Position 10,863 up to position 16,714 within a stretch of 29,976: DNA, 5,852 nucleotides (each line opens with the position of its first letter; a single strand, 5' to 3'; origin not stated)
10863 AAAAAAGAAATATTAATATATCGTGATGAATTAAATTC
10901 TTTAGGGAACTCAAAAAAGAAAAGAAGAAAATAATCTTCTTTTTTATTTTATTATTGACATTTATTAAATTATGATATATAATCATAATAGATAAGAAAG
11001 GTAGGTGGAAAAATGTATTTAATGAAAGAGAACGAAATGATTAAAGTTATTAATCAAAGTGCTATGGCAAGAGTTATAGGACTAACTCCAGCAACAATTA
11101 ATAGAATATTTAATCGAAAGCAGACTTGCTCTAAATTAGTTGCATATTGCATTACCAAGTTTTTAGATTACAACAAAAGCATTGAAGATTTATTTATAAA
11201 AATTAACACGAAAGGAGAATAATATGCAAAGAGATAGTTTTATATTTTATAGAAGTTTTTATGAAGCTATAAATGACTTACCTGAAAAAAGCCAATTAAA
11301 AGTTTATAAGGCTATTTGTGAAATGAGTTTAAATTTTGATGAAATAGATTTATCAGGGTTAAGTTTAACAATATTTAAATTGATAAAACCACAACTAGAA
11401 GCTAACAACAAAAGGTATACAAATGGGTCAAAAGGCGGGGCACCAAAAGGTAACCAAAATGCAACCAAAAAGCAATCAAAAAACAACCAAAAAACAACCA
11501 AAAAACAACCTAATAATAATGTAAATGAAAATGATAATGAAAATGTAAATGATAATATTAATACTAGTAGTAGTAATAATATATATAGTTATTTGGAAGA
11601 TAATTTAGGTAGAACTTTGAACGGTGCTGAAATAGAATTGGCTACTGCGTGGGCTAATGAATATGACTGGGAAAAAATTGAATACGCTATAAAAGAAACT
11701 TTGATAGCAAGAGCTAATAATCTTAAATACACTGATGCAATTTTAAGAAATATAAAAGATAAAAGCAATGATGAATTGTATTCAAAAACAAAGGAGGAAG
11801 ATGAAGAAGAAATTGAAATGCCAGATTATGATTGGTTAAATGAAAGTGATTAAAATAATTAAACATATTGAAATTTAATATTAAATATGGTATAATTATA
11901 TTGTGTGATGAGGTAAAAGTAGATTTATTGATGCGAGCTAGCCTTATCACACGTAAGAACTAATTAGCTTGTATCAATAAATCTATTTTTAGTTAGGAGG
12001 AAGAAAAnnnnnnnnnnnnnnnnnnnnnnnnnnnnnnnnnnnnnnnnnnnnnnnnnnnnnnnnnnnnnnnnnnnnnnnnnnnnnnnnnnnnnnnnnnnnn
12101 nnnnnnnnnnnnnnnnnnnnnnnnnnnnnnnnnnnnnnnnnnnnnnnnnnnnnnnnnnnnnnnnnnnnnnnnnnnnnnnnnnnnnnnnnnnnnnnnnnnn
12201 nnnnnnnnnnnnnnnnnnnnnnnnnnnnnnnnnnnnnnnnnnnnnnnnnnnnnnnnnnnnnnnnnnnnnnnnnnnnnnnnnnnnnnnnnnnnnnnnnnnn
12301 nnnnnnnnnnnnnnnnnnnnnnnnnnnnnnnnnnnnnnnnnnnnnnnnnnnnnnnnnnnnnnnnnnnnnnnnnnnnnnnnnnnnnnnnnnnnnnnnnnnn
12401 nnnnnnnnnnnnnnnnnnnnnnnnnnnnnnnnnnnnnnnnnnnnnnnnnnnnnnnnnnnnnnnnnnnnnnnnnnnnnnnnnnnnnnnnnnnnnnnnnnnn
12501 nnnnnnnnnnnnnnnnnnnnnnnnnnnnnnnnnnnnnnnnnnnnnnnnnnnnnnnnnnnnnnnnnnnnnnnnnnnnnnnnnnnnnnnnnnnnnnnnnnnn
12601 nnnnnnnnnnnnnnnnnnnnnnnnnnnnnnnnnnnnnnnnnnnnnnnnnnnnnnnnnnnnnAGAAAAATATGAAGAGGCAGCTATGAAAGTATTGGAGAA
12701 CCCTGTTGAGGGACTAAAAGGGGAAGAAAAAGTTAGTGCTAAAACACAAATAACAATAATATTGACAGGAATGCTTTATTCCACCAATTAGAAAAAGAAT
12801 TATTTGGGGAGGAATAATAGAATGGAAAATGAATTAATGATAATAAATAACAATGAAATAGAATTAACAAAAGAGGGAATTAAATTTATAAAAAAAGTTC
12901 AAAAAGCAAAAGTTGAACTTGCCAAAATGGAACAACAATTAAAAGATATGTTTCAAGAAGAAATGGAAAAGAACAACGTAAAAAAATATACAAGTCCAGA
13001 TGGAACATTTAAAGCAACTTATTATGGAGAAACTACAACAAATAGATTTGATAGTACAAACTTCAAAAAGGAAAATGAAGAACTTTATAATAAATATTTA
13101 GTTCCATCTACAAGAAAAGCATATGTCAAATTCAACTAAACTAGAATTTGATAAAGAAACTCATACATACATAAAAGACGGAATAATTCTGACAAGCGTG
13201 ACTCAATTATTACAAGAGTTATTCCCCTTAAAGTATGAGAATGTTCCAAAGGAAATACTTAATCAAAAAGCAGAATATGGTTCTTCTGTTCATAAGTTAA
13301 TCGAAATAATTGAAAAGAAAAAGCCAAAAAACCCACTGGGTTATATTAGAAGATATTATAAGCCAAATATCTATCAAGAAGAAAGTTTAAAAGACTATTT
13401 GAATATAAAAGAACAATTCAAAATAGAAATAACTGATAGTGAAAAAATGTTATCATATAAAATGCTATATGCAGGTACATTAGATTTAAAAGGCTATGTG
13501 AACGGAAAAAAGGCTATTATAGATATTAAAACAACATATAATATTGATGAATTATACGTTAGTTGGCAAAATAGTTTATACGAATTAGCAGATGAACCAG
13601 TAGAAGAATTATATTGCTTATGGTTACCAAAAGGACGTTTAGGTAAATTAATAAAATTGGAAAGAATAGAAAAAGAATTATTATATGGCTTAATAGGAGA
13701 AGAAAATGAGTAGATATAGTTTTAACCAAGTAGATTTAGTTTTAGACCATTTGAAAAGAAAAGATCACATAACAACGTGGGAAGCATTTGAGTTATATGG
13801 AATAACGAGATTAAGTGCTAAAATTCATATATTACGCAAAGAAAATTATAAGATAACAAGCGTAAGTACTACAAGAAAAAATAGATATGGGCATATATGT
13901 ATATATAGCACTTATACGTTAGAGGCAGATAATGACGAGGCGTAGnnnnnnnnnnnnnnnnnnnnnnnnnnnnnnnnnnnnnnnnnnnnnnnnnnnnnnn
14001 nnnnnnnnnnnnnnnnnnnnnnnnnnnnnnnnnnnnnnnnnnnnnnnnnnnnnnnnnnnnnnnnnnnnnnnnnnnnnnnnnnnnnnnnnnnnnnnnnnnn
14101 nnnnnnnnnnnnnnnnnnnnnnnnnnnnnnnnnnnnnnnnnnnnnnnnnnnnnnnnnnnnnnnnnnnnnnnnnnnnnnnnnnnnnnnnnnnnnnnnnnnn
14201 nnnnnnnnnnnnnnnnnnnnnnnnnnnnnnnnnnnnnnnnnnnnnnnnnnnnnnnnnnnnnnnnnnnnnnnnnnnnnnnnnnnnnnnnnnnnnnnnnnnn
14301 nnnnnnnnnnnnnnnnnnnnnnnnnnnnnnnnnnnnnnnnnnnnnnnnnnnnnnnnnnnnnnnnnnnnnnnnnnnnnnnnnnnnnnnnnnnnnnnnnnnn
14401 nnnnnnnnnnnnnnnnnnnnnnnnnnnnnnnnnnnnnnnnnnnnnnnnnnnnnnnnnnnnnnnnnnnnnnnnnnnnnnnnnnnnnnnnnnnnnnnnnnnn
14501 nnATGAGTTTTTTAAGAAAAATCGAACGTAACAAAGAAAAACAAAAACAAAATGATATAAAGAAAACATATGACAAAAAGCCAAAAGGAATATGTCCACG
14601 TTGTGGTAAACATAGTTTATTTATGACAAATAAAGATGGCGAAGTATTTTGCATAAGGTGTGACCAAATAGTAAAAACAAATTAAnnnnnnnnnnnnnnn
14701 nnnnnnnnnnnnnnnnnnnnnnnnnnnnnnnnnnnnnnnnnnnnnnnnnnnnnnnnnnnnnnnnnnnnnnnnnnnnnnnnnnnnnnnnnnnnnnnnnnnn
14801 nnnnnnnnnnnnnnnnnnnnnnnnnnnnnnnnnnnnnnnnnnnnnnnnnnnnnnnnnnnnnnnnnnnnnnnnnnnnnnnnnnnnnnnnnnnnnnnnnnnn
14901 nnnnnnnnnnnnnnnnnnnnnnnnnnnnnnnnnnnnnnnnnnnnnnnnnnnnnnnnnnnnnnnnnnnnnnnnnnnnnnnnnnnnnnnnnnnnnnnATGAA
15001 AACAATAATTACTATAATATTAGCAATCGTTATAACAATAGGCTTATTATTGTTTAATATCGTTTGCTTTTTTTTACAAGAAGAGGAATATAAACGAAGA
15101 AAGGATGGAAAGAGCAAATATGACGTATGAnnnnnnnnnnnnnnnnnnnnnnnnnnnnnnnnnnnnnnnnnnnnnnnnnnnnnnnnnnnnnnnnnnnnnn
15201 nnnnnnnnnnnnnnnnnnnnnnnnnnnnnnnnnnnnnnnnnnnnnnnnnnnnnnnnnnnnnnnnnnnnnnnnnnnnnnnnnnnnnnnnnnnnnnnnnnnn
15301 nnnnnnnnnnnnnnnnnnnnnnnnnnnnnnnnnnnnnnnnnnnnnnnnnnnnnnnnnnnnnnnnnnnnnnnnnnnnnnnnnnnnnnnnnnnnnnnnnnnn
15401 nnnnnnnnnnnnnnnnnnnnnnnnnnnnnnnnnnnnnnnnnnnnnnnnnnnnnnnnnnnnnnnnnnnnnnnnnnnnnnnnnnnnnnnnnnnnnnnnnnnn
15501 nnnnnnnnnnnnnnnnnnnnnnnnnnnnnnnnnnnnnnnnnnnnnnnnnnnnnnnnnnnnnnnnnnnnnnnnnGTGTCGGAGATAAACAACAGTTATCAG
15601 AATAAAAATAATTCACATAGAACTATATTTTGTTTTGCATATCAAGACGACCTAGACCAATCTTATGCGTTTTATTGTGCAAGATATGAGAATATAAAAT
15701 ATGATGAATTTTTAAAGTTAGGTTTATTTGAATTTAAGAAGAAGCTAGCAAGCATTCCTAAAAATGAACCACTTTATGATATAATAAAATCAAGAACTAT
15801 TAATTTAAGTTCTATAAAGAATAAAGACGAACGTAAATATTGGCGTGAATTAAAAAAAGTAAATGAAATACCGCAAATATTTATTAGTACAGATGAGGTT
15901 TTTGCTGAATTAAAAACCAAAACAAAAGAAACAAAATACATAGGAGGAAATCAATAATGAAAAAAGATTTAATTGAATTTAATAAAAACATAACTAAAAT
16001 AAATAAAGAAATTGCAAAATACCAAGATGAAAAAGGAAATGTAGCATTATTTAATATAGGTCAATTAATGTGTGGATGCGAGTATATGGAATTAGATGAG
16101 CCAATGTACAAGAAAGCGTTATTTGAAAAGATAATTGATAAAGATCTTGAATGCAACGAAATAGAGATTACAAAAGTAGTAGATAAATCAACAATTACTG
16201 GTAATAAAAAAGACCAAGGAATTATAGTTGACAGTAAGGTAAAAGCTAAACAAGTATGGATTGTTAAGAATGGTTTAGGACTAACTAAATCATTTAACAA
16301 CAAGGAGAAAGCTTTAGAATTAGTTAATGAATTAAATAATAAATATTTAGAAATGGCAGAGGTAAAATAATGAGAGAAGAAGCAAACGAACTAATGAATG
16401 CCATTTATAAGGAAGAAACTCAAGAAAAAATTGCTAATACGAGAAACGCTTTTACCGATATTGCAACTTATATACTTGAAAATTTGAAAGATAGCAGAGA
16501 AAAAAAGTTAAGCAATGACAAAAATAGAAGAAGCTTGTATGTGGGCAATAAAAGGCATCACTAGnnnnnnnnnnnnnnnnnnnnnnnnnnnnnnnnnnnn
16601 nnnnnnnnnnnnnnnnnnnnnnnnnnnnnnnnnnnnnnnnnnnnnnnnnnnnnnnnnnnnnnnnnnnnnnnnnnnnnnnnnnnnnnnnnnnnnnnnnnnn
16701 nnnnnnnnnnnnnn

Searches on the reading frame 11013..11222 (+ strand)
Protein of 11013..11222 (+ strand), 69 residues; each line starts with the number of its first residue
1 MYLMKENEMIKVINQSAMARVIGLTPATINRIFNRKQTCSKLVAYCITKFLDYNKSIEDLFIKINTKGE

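Call 60: search_protein_families(library=phrogs, proteins=[window:11013-11222:+], max_evalue=0.001)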
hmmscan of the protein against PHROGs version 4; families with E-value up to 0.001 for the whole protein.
window:11013-11222:+ (69 aa): 1 family
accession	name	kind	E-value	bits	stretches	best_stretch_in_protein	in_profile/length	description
phrog_3642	-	DNA, RNA and nucleotide metabolism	2e-05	25.4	1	14-67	23-75/79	HTH DNA binding protein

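Call 72: search_protein_families(library=ncbifam, proteins=[window:11013-11222:+], max_evalue=0.1)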
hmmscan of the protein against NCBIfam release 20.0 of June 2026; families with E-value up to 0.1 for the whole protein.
window:11013-11222:+ (69 aa): 1 family
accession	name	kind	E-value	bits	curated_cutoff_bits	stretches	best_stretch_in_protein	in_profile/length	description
TIGR02607.1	antidote_HigA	equivalog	0.0041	16.9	47.7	1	13-53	21-61/81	HigA family addiction module antitoxin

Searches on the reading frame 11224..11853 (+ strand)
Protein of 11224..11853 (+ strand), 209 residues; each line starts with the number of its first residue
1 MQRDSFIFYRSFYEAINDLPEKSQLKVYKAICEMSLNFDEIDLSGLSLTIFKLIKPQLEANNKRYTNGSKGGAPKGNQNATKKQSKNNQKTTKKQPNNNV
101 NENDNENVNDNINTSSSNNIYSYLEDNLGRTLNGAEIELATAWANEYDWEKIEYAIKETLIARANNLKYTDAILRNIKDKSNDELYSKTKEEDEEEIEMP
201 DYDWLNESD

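Call 60: search_protein_families(library=phrogs, proteins=[window:11224-11853:+], max_evalue=0.001)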
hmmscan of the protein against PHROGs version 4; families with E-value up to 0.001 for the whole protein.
window:11224-11853:+ (209 aa): 4 families
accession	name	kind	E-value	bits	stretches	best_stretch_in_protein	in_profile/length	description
phrog_15768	-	unknown function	6.4e-23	82.9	1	3-118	2-124/228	-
phrog_16304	-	unknown function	2.1e-21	78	1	1-169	2-200/244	-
phrog_19415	-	unknown function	2.8e-16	61.2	1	1-115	3-127/224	-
phrog_186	-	DNA, RNA and nucleotide metabolism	3.2e-13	51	1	61-181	106-234/308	DnaD-like helicase loader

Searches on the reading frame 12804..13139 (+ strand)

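Call 10: search_protein_families(library=phrogs, proteins=[window:12804-13139:+], max_evalue=0.01)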
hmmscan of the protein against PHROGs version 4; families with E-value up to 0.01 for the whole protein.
window:12804-13139:+ (111 aa): 3 families
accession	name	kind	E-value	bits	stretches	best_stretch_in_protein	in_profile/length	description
phrog_6244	-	unknown function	4.1e-17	63.6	1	7-110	6-103/107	-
phrog_9618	-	unknown function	2.5e-07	31.9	1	38-110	39-111/118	-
phrog_1956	-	unknown function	0.008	17.3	0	19-101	4-82/93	-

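Call 11: search_protein_families(library=pfam, proteins=[window:12804-13139:+], max_evalue=0.1)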
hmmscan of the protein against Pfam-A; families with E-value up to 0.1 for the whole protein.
window:12804-13139:+ (111 aa): 1 family
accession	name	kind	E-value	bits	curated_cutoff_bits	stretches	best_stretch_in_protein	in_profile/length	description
PF08145.17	BOP1NT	-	0.015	15.7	29.6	1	15-71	46-104/259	BOP1NT (NUC169) domain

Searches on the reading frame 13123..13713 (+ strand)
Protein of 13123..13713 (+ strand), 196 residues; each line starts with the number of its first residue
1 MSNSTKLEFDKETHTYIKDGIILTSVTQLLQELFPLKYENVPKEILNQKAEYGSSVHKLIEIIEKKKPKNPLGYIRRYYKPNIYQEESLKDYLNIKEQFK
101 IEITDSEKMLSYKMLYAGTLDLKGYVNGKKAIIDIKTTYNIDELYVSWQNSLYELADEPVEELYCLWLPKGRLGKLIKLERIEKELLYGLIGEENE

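Call 10: search_protein_families(library=phrogs, proteins=[window:13123-13713:+], max_evalue=0.01)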
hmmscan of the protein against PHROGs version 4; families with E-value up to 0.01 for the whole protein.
window:13123-13713:+ (196 aa): 3 families
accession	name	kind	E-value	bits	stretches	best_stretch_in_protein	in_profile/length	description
phrog_298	-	DNA, RNA and nucleotide metabolism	3.9e-17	63.5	1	4-158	46-212/293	exonuclease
phrog_466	-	DNA, RNA and nucleotide metabolism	7e-05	23.3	1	47-157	209-318/446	exonuclease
phrog_69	-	DNA, RNA and nucleotide metabolism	0.00031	20.9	1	47-156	118-246/501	exonuclease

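Call 11: search_protein_families(library=pfam, proteins=[window:13123-13713:+], max_evalue=0.1)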
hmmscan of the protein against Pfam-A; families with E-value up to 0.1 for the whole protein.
window:13123-13713:+ (196 aa): 0 families

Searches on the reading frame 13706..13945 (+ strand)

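Call 10: search_protein_families(library=phrogs, proteins=[window:13706-13945:+], max_evalue=0.01)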
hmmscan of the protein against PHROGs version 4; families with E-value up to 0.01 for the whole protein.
window:13706-13945:+ (79 aa): 1 family
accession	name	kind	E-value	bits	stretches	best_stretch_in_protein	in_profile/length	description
phrog_4973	-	unknown function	9e-15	55.9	1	5-75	66-133/149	-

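Call 11: search_protein_families(library=pfam, proteins=[window:13706-13945:+], max_evalue=0.1)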
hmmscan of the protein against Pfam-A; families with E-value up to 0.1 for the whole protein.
window:13706-13945:+ (79 aa): 2 families
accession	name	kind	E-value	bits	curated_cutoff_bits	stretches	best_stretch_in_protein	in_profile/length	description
PF14090.12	HTH_39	-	1.5e-12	47.6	21.3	1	8-70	2-65/70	Winged helix-turn-helix domain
PF22819.2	TcaA_5th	-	0.043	14.6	23.6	1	12-78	45-107/115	TcaA protein NTF2-like domain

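Call 72: search_protein_families(library=ncbifam, proteins=[window:13706-13945:+], max_evalue=0.1)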
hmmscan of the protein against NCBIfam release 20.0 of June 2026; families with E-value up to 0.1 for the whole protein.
window:13706-13945:+ (79 aa): 1 family
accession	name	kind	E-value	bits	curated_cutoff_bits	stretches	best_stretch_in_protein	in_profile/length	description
NF052300.1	ECs1377_fam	equivalog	0.01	15.3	190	1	15-55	134-174/190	ECs1377 family protein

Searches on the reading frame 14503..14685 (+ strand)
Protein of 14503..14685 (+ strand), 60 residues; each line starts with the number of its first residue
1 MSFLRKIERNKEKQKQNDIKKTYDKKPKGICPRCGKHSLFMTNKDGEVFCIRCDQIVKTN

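Call 10: search_protein_families(library=phrogs, proteins=[window:14503-14685:+], max_evalue=0.01)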
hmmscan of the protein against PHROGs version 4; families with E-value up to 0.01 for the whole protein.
window:14503-14685:+ (60 aa): 1 family
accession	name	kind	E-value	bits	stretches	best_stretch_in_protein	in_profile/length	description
phrog_4125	-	unknown function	0.005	17.3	1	22-52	82-111/322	-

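Call 11: search_protein_families(library=pfam, proteins=[window:14503-14685:+], max_evalue=0.1)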
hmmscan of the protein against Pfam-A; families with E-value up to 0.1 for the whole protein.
window:14503-14685:+ (60 aa): 11 families
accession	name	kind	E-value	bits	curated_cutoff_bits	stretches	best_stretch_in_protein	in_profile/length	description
PF08271.17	Zn_Ribbon_TF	-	0.00018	21.4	29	1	30-53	2-25/43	TFIIB zinc-binding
PF06677.18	Auto_anti-p27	-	0.00067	20.1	24.1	1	30-54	17-40/40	Sjogren's syndrome/scleroderma autoantigen 1 (Autoantigen p27)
PF13240.11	Zn_Ribbon_1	-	0.014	15.6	25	0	43-53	9-19/23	zinc-ribbon domain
PF02148.25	zf-UBP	-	0.016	15.9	22.7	1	36-58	37-59/63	Zn-finger in ubiquitin-hydrolases and other protein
PF01599.25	Ribosomal_S27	-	0.017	15.4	22.3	1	28-53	17-41/44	Ribosomal protein S27a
PF14354.12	Lar_restr_allev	-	0.049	14.3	28.6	1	31-54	6-29/58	Restriction alleviation protein Lar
PF22109.2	Zn_ribbon_tTFIIB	-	0.052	13.9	28.6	1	31-57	12-39/40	Transcription factor IIB, zinc ribbon, Trypanosome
PF14369.11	Zn_ribbon_19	-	0.055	14.1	30.8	0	30-36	23-29/35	zinc-ribbon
PF12773.13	DZR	-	0.076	13.6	27.3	0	31-58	15-35/45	Double zinc ribbon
PF24458.1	DUF7573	-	0.078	13.4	30.2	0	22-54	4-37/39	Domain of unknown function (DUF7573)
PF23165.1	zf-C2H2_FBX41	-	0.096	12.6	24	1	31-40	5-14/30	F-box only protein 41 C2H2 zinc finger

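Call 71: search_solved_structures(query=window:14503-14685:+, max_evalue=5)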
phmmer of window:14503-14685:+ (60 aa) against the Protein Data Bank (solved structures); distinct sequences matched with E-value up to 5: 14.
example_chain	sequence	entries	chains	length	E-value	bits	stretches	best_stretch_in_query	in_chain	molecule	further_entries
9l08_A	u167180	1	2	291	0.0017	21.9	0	4-39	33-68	Covalently Connected Cytochrome c555 trimer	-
2o13_A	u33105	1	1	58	0.036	17.8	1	31-53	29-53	Muscle LIM protein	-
1pft_A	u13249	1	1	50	0.042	17.6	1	28-60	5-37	TFIIB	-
1ctl_A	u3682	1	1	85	0.096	16.4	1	30-53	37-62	AVIAN CYSTEINE RICH PROTEIN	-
6tmf_Z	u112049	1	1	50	0.29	14.9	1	13-54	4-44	30S ribosomal protein S27ae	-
9e6q_Ad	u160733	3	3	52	0.31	14.9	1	29-50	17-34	Large ribosomal subunit protein eL37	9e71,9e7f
7oqy_Y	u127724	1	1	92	0.32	14.8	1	28-55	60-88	DNA-directed RNA polymerase, subunit M (RpoM-2)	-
1ibi_A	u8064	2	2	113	0.63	13.9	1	30-53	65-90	CYSTEINE-RICH PROTEIN 2 | CYSTEINE AND GLYCINE-RICH PROTEIN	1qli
1cxx_A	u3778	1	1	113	0.88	13.4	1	30-53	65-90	CYSTEINE AND GLYCINE-RICH PROTEIN CRP2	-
6ghc_A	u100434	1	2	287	0.96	13.3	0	25-46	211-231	5-methylcytosine-specific restriction enzyme A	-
2cu8_A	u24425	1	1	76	1.7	12.5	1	30-59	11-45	Cysteine-rich protein 2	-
2mim_A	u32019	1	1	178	2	12.3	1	10-55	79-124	CD3 epsilon protein,CD3 glycoprotein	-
5xgs_A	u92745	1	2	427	2.1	12.3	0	5-50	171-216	RCC1-like G exchanging factor-like protein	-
3qqc_A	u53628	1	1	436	3.4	11.6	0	3-37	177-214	DNA-directed RNA polymerase subunit b, DNA-directed RNA polymerase subunit a', DNA-directe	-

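Call 72: search_protein_families(library=ncbifam, proteins=[window:14503-14685:+], max_evalue=0.1)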
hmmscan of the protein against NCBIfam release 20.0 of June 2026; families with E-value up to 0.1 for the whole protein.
window:14503-14685:+ (60 aa): 8 families
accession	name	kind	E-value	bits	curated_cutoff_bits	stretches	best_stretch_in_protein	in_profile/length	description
NF001658.0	PRK00423.1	subfamily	0.0031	16.6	384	1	20-59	5-44/312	transcription initiation factor IIB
NF002362.0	PRK01343.1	equivalog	0.0032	17.1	79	1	12-54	2-41/66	DNA gyrase inhibitor YacG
NF011482.0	PRK14892.1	equivalog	0.0042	17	109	1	12-54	4-46/101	putative transcription elongation factor Elf1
NF047723.1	TransFacS4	equivalog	0.011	16.2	120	1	5-56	37-89/90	transcription factor S4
NF004633.0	PRK05978.1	subfamily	0.023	14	187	1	7-56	13-62/149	hypothetical protein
NF001669.0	PRK00432.1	equivalog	0.035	14.1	54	1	16-53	11-49/58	30S ribosomal protein S27ae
NF001645.0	PRK00420.1-2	equivalog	0.042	13.9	162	1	30-56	26-49/106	hypothetical protein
NF049958.1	Cas10_III-i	exception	0.078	12.4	175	1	4-59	21-76/295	type III-I CRISPR-associated protein Cas10i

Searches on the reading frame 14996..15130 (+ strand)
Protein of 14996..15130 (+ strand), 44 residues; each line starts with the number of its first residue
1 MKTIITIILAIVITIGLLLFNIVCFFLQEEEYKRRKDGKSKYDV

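Call 10: search_protein_families(library=phrogs, proteins=[window:14996-15130:+], max_evalue=0.01)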
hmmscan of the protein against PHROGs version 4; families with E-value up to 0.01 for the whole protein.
window:14996-15130:+ (44 aa): 1 family
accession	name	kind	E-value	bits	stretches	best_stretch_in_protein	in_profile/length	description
phrog_26710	-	unknown function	0.00012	23.2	1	3-43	8-48/77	-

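Call 11: search_protein_families(library=pfam, proteins=[window:14996-15130:+], max_evalue=0.1)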
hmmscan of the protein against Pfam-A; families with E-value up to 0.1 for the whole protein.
window:14996-15130:+ (44 aa): 4 families
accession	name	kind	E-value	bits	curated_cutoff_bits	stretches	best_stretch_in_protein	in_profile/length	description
PF05767.17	Pox_A14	-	0.039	14.6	27.7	1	3-22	48-67/93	Poxvirus virion envelope protein A14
PF06024.17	Orf78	-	0.062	14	29.4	1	2-36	61-95/101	Orf78 (ac78)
PF10861.13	DUF2784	-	0.062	13.8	29.7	1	3-43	31-71/109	Protein of Unknown function (DUF2784)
PF15102.11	TMEM154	-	0.065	13.5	30.3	1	3-39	63-97/153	TMEM154 protein family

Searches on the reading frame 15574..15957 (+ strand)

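Call 10: search_protein_families(library=phrogs, proteins=[window:15574-15957:+], max_evalue=0.01)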
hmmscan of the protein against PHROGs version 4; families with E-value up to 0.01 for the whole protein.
window:15574-15957:+ (127 aa): 1 family
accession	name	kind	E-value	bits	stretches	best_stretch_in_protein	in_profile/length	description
phrog_706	-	unknown function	0.00015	22.6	1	48-102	130-185/201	-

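Call 11: search_protein_families(library=pfam, proteins=[window:15574-15957:+], max_evalue=0.1)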
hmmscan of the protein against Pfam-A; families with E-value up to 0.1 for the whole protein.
window:15574-15957:+ (127 aa): 2 families
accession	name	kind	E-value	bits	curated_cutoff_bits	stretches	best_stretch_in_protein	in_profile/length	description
PF06854.16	Phage_Gp15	-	3.7e-05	24.2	23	1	10-96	82-167/170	Bacteriophage Gp15 protein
PF09518.16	RE_HindIII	-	0.021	14.5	25.3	1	14-95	133-214/285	HindIII restriction endonuclease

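Call 72: search_protein_families(library=ncbifam, proteins=[window:15574-15957:+], max_evalue=0.1)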
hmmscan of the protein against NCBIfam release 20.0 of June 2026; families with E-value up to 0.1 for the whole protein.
window:15574-15957:+ (127 aa): 0 families

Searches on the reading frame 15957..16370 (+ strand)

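Call 10: search_protein_families(library=phrogs, proteins=[window:15957-16370:+], max_evalue=0.01)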
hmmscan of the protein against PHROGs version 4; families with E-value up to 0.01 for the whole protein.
window:15957-16370:+ (137 aa): 0 families

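Call 11: search_protein_families(library=pfam, proteins=[window:15957-16370:+], max_evalue=0.1)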
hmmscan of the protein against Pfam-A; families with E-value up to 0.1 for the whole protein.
window:15957-16370:+ (137 aa): 1 family
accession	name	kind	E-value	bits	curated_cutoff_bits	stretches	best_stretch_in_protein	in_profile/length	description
PF20008.5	DUF6429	-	0.046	13.9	31.6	1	85-112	36-63/71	Domain of unknown function (DUF6429)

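Call 72: search_protein_families(library=ncbifam, proteins=[window:15957-16370:+], max_evalue=0.1)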
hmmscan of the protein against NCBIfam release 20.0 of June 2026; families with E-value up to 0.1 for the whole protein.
window:15957-16370:+ (137 aa): 1 family
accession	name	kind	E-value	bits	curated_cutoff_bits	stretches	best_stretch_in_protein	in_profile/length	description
NF000931.0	PRK00092.2-3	equivalog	0.042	13.4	293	1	40-119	77-153/196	ribosome maturation factor RimP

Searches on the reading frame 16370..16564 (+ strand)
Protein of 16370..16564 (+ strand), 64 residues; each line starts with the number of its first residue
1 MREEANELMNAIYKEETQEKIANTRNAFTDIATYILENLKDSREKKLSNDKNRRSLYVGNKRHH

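Call 10: search_protein_families(library=phrogs, proteins=[window:16370-16564:+], max_evalue=0.01)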
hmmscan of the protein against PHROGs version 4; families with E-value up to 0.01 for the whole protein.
window:16370-16564:+ (64 aa): 1 family
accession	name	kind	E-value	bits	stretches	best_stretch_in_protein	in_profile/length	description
phrog_1454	-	unknown function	0.00036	21.6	1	14-47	23-57/81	-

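Call 11: search_protein_families(library=pfam, proteins=[window:16370-16564:+], max_evalue=0.1)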
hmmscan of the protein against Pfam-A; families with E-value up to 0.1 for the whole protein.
window:16370-16564:+ (64 aa): 0 families

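Call 72: search_protein_families(library=ncbifam, proteins=[window:16370-16564:+], max_evalue=0.1)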
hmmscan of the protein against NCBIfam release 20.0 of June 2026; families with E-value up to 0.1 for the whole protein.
window:16370-16564:+ (64 aa): 1 family
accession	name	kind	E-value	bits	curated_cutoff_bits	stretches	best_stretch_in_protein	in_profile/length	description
NF009461.0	PRK12821.1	equivalog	0.068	11.7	399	1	8-53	349-395/477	aspartyl/glutamyl-tRNA amidotransferase subunit C-like protein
